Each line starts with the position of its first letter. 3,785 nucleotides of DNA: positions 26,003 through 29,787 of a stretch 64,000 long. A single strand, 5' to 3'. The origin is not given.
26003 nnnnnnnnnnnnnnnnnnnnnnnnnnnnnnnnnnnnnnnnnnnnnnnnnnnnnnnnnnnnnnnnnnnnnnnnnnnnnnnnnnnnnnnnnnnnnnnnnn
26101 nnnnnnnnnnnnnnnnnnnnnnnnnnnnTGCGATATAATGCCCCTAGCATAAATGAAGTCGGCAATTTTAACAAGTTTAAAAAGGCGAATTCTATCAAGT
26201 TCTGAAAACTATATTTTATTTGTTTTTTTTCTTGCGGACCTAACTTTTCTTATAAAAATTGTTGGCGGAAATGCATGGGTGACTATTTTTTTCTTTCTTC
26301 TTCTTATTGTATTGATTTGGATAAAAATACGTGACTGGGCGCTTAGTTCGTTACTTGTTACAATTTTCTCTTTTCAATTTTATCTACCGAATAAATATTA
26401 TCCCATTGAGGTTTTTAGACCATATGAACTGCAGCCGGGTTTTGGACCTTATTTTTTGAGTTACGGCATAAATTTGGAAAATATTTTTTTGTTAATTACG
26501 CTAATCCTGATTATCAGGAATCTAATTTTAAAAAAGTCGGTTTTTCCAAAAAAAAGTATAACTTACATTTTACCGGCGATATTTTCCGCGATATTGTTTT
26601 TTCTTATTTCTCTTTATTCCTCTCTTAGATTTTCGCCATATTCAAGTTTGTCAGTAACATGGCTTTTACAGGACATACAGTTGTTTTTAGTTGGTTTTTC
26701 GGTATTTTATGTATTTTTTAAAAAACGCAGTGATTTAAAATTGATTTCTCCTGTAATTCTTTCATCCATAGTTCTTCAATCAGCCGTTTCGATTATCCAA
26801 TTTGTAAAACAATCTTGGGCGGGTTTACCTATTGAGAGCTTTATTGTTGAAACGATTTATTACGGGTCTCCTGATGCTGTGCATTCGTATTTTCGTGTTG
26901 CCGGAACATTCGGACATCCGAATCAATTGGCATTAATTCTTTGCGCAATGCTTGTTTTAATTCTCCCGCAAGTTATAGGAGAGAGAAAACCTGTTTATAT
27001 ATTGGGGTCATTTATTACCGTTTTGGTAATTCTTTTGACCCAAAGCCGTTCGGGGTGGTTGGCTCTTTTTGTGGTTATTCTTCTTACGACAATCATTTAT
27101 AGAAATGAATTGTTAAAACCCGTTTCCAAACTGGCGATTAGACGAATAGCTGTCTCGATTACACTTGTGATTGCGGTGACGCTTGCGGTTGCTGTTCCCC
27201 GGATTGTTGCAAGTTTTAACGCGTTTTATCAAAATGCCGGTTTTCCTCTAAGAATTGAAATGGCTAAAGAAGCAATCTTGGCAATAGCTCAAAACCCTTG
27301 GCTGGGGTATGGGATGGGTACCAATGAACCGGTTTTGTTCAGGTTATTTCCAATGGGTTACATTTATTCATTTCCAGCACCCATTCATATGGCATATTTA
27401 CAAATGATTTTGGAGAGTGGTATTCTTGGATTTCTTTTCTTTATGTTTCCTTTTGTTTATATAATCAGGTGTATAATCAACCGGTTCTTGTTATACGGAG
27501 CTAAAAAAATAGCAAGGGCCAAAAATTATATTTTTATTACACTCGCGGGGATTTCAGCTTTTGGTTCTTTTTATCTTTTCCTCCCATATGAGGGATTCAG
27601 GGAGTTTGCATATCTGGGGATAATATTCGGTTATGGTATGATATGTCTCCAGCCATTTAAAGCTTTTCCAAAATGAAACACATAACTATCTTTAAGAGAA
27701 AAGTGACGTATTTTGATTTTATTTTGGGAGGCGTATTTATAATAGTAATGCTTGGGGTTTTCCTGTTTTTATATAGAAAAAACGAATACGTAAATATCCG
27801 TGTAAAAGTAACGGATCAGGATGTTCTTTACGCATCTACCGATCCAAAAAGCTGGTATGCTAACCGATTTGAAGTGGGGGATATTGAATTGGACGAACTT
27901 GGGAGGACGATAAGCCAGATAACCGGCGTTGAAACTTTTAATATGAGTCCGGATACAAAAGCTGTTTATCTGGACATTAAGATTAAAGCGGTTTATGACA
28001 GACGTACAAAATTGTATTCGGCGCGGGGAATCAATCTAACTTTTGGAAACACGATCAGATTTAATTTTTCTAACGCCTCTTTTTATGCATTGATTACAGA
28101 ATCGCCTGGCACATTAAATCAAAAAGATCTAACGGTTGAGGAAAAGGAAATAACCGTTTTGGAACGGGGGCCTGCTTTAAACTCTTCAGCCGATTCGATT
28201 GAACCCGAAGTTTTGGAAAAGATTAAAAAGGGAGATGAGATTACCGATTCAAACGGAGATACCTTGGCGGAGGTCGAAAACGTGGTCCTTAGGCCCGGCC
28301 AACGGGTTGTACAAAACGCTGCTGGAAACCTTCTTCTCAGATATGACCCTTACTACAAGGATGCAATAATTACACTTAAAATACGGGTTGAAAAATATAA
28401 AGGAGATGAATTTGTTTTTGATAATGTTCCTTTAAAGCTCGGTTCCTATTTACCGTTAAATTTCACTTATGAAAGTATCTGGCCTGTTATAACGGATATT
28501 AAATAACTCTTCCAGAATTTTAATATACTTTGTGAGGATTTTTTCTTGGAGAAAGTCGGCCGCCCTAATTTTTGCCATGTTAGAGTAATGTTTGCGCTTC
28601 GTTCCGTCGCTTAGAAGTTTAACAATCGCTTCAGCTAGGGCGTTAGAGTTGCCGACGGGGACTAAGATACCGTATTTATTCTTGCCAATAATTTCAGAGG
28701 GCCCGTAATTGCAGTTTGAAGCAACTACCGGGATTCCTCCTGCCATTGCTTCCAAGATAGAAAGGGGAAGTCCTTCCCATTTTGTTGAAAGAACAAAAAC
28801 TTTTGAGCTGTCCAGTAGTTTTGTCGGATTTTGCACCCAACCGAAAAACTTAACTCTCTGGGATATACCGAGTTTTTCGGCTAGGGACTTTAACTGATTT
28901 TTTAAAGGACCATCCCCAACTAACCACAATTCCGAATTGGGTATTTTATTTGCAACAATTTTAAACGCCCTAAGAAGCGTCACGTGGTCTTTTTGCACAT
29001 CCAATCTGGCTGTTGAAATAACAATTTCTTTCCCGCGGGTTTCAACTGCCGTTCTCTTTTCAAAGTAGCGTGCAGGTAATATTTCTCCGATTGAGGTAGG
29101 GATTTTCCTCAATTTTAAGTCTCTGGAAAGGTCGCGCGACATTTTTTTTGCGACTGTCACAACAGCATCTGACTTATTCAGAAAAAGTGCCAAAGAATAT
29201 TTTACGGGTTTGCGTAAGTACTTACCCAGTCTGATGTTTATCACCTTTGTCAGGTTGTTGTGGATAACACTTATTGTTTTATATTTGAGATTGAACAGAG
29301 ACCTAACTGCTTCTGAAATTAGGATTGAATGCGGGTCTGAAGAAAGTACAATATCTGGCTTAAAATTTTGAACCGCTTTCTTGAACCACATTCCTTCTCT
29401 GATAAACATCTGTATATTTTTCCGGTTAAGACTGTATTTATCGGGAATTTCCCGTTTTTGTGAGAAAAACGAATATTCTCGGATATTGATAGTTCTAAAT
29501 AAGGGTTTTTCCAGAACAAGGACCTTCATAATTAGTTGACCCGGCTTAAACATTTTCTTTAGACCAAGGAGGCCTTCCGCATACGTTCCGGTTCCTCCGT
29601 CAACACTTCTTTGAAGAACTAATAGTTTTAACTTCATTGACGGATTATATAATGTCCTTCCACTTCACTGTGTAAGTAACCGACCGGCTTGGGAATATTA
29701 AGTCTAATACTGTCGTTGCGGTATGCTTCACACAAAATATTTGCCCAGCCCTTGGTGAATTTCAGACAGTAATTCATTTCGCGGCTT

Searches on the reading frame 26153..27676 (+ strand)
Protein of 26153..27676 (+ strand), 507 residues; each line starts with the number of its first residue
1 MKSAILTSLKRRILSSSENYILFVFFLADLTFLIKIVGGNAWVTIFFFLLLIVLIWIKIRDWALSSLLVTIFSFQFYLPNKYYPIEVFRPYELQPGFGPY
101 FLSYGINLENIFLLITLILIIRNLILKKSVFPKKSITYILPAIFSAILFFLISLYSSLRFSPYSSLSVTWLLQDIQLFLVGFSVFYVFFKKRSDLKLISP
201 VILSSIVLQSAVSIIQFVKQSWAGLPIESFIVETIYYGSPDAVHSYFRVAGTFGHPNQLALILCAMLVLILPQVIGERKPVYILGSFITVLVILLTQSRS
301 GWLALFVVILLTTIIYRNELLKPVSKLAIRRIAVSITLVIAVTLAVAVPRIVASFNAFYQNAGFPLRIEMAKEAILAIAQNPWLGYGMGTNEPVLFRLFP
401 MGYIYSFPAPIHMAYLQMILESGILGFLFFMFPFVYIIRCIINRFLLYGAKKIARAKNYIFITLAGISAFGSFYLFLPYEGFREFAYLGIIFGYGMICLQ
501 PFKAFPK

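Call 21: search_protein_families(library=pfam, proteins=[window:26153-27676:+], max_evalue=0.001)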
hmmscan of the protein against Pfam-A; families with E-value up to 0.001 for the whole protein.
window:26153-27676:+ (507 aa): 1 family
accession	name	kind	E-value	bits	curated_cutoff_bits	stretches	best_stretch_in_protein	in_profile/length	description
PF04932.20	Wzy_C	-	1.3e-20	74.2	31.7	1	285-431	2-149/149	O-Antigen ligase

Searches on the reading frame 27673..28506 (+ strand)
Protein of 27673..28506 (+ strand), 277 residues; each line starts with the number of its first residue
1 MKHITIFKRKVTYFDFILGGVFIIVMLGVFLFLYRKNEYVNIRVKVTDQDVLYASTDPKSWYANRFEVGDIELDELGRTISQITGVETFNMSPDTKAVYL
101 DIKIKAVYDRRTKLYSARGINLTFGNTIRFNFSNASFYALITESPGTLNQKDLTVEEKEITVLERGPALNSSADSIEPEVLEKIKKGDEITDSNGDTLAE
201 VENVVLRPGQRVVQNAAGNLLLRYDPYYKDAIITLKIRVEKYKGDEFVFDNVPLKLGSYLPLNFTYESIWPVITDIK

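Call 21: search_protein_families(library=pfam, proteins=[window:27673-28506:+], max_evalue=0.001)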
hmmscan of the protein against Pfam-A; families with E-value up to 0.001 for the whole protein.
window:27673-28506:+ (277 aa): 1 family
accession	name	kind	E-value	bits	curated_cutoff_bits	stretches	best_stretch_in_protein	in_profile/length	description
PF14221.11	DUF4330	-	9.1e-09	36.1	27.6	1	143-269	38-159/167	Domain of unknown function (DUF4330)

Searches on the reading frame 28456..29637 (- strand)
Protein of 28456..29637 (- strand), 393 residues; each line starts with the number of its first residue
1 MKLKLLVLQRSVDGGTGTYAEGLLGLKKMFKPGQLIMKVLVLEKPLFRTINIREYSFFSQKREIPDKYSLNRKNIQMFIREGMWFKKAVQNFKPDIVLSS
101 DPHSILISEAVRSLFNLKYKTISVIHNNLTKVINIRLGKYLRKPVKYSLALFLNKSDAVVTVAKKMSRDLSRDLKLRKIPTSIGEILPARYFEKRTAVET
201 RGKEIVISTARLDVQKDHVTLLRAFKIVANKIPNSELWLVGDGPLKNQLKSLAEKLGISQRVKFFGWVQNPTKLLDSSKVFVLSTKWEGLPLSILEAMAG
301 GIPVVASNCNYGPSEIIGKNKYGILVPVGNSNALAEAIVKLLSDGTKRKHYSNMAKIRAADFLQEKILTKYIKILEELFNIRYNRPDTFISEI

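Call 21: search_protein_families(library=pfam, proteins=[window:28456-29637:-], max_evalue=0.001)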
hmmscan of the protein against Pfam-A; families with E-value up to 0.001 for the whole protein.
window:28456-29637:- (393 aa): 4 families
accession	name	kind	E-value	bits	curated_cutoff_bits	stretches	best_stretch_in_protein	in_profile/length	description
PF00534.26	Glycos_transf_1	-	4.8e-40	137.3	26.4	1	201-356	13-170/172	Glycosyl transferases group 1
PF13692.12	Glyco_trans_1_4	-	3.1e-35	122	27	1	205-344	3-142/142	Glycosyl transferases group 1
PF13439.12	Glyco_transf_4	-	3.2e-08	34.2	28.5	1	62-177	41-155/170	Glycosyltransferase Family 4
PF20706.3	GT4-conflict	-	1.4e-06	28.1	26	1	95-308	83-312/385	Family 4 Glycosyltransferase in conflict systems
